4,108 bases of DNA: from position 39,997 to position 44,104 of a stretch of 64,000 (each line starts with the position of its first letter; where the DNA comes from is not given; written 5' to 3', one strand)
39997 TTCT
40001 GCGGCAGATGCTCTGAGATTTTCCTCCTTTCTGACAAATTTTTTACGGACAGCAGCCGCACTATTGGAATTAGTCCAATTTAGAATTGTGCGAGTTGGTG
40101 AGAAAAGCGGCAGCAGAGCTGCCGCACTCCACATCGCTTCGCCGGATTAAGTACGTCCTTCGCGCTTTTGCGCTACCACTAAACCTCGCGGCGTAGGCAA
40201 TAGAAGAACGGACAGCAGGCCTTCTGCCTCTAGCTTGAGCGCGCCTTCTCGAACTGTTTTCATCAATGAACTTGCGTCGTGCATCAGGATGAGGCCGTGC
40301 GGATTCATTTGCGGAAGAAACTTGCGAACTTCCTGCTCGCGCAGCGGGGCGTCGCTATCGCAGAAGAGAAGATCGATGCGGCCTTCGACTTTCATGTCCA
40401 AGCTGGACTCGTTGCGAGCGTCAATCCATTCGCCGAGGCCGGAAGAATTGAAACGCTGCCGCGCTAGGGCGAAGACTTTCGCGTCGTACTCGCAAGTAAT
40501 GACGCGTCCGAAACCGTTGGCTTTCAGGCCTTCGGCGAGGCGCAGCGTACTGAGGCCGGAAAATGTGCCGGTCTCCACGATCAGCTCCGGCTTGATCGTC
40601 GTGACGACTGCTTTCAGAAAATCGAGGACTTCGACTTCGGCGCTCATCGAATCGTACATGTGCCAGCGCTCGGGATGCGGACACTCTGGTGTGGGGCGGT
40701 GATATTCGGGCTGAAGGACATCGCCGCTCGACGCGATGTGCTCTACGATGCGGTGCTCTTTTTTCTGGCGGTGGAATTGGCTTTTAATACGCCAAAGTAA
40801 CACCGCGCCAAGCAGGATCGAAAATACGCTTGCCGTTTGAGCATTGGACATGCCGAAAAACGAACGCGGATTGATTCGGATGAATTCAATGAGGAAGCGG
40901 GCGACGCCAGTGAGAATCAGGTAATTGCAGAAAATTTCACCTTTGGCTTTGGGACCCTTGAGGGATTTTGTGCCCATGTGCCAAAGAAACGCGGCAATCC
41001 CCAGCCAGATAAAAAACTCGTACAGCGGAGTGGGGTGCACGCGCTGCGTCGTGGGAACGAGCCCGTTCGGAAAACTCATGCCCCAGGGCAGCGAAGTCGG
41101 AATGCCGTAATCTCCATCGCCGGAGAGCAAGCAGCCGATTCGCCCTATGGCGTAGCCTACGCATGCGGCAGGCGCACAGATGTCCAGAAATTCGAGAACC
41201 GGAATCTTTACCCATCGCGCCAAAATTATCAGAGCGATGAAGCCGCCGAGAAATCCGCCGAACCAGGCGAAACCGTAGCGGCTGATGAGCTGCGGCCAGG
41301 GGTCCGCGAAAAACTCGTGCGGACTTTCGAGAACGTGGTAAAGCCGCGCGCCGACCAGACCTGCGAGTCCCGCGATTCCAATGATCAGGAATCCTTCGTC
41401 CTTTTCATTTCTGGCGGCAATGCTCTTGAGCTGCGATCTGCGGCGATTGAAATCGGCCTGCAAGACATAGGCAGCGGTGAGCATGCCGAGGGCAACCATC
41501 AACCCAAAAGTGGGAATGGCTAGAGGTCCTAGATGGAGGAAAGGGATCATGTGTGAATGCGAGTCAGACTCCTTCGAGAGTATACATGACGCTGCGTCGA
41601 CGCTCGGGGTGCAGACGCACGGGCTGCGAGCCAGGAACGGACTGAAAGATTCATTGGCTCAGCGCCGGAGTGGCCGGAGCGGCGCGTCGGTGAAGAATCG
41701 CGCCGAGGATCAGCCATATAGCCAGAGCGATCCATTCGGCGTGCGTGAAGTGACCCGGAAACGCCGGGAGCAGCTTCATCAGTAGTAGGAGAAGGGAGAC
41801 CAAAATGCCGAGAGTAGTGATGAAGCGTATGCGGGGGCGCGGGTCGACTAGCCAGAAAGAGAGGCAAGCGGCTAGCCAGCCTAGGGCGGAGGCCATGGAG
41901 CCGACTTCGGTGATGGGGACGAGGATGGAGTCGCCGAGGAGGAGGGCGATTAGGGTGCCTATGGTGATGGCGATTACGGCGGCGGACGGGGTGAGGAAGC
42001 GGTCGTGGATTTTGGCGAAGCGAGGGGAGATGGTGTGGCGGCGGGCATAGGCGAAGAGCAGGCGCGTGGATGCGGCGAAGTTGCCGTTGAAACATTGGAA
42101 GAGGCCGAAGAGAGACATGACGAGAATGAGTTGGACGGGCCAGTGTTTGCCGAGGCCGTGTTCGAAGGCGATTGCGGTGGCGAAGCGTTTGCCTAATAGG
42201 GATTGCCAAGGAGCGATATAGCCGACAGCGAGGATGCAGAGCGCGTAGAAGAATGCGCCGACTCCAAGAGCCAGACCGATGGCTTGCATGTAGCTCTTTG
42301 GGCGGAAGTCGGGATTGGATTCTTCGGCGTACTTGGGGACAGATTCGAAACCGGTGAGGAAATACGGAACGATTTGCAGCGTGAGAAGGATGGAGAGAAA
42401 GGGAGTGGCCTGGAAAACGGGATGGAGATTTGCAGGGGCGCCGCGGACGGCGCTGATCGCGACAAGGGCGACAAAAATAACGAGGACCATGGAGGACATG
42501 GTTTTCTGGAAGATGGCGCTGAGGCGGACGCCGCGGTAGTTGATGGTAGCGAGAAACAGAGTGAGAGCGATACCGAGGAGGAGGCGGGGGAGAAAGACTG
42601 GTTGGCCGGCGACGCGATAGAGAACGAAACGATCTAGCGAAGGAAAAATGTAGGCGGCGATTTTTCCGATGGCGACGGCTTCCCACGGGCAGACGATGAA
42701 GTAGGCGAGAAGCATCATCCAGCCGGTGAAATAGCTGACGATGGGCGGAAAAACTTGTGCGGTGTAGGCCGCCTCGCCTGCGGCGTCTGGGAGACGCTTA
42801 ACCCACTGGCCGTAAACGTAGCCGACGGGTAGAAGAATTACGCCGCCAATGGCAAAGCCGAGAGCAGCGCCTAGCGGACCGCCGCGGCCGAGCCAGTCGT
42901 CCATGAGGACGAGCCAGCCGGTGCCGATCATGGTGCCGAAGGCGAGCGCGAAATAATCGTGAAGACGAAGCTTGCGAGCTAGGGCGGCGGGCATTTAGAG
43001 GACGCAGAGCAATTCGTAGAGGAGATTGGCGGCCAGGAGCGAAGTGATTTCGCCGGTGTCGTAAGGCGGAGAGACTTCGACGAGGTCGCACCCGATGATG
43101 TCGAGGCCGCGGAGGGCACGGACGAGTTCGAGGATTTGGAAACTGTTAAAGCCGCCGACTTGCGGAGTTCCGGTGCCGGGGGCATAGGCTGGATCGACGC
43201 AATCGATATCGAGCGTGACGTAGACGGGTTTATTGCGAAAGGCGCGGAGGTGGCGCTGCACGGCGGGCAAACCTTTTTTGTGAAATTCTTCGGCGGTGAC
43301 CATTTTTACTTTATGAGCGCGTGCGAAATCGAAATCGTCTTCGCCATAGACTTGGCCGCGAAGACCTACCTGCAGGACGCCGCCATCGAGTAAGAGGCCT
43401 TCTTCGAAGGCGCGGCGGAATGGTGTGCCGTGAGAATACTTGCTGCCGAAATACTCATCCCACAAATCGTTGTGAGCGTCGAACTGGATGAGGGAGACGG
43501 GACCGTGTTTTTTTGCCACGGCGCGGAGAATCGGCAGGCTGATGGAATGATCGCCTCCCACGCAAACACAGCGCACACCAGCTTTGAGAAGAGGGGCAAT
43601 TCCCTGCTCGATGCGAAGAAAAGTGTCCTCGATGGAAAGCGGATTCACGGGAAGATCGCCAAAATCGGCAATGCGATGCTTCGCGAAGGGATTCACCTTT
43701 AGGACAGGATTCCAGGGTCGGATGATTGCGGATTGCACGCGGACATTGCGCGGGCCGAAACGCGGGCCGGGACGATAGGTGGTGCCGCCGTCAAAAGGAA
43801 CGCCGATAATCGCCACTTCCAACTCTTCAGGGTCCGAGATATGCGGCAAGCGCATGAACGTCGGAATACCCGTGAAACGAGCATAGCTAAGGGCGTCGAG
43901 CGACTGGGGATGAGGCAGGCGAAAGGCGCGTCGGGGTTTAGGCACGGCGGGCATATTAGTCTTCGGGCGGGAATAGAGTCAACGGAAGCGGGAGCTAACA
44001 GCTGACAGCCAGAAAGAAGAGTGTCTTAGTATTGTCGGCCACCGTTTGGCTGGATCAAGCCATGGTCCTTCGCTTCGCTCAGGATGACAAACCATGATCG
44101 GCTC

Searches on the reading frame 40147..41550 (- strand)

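Call 18: search_protein_families(library=ncbifam, proteins=[window:40147-41550:-], max_evalue=0.00001)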
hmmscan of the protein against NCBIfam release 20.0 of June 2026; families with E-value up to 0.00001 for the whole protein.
window:40147-41550:- (467 aa): 7 families
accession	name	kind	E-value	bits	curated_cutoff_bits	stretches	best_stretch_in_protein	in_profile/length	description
NF000778.0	PRK00052.3-4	equivalog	1.5e-38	132.9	334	1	4-261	5-249/252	prolipoprotein diacylglyceryl transferase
TIGR00544.1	lgt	equivalog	5e-32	111.4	118.9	1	5-261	15-272/280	prolipoprotein diacylglyceryl transferase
NF000777.0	PRK00052.3-2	equivalog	8.6e-25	87.9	558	1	85-229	105-248/310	prolipoprotein diacylglyceryl transferase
NF000784.0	PRK00052.4-5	subfamily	9.9e-20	70.8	409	1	4-168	5-161/298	prolipoprotein diacylglyceryl transferase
NF000775.0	PRK00052.2-5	equivalog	9.1e-13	48.2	428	1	14-258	24-280/288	prolipoprotein diacylglyceryl transferase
NF000779.0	PRK00052.3-5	equivalog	1.5e-11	44.6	405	1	5-157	11-155/257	prolipoprotein diacylglyceryl transferase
NF009611.0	PRK13108.1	equivalog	1.7e-09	37.2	636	1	6-243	17-263/476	prolipoprotein diacylglyceryl transferase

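Call 91: search_protein_families(library=pfam, proteins=[window:40147-41550:-], max_evalue=0.001)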
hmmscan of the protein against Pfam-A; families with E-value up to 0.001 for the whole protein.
window:40147-41550:- (467 aa): 3 families
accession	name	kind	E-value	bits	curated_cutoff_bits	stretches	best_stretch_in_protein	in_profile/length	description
PF01790.23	LGT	-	8.3e-51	173.1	24.9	1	5-253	4-239/240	Prolipoprotein diacylglyceryl transferase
PF13578.12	Methyltransf_24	-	1.6e-12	48.6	26.3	1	325-425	1-104/105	Methyltransferase domain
PF01596.23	Methyltransf_3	-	4.7e-07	29.8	22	1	299-400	23-129/204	O-methyltransferase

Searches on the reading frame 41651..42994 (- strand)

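Call 18: search_protein_families(library=ncbifam, proteins=[window:41651-42994:-], max_evalue=0.00001)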
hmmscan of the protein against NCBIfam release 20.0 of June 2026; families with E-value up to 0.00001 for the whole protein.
window:41651-42994:- (447 aa): 11 families
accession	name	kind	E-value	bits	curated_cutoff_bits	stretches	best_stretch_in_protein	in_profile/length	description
TIGR00909.1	2A0306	subfamily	1.4e-29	103.3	556.8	1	5-433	1-424/429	amino acid transporter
NF053761.1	BrChAATpBcaP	equivalog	8.4e-18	64.6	690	1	4-434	19-447/460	branched-chain amino acid transporter BcaP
TIGR00913.1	2A0310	subfamily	1.2e-13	50.6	578.7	1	14-380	9-387/480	amino acid permease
TIGR00908.1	2A0305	equivalog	2.9e-13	49.5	381.75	1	34-423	33-413/442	ethanolamine permease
NF008245.0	PRK11021.1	equivalog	2.9e-12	46.3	284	1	19-362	18-342/419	L-methionine/branched-chain amino acid transporter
TIGR00911.1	2A0308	subfamily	5.6e-12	44.9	701.8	1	4-408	43-442/505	L-type amino acid transporter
TIGR00906.1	2A0303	subfamily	2.1e-11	42.9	681.7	1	5-368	29-414/602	cationic amino acid transport permease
NF008484.0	PRK11387.1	equivalog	2.1e-08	33.6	716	1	5-383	12-389/471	S-methylmethionine permease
TIGR01773.1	GABAperm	equivalog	4.1e-08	32.4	678.1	1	15-352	20-350/452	GABA permease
NF007876.0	PRK10580.1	equivalog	1.9e-07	30.3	736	1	7-376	9-375/457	proline-specific permease ProY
NF007594.0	PRK10238.1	equivalog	1.5e-06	27.4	848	1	5-353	10-349/456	aromatic amino acid transporter AroP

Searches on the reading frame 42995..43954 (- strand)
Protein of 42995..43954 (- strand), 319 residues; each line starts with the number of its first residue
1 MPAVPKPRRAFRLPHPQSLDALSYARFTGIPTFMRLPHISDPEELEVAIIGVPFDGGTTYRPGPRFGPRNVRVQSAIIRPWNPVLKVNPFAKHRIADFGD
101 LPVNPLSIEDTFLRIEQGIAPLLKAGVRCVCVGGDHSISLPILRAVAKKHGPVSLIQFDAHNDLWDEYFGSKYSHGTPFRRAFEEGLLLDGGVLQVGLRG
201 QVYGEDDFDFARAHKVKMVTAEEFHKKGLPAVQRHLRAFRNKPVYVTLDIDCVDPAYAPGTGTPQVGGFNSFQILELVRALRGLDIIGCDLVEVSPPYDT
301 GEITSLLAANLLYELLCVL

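Call 18: search_protein_families(library=ncbifam, proteins=[window:42995-43954:-], max_evalue=0.00001)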
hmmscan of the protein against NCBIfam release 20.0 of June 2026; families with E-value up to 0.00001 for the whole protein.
window:42995-43954:- (319 aa): 5 families
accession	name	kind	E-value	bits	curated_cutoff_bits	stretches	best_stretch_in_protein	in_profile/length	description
NF002564.0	PRK02190.1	subfamily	7e-87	291.4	302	1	24-318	12-300/307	agmatinase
TIGR01230.1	agmatinase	equivalog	1.4e-68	231.5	174.3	1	42-317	10-274/275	agmatinase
TIGR01227.1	hutG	equivalog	4.7e-42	144.3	229.15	1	39-316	29-306/307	formimidoylglutamase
TIGR01229.1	rocF_arginase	equivalog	2e-17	63.5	227.6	1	107-301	60-278/300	arginase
NF010347.0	PRK13775.1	equivalog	4.4e-16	59.1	381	1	41-317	45-325/331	formimidoylglutamase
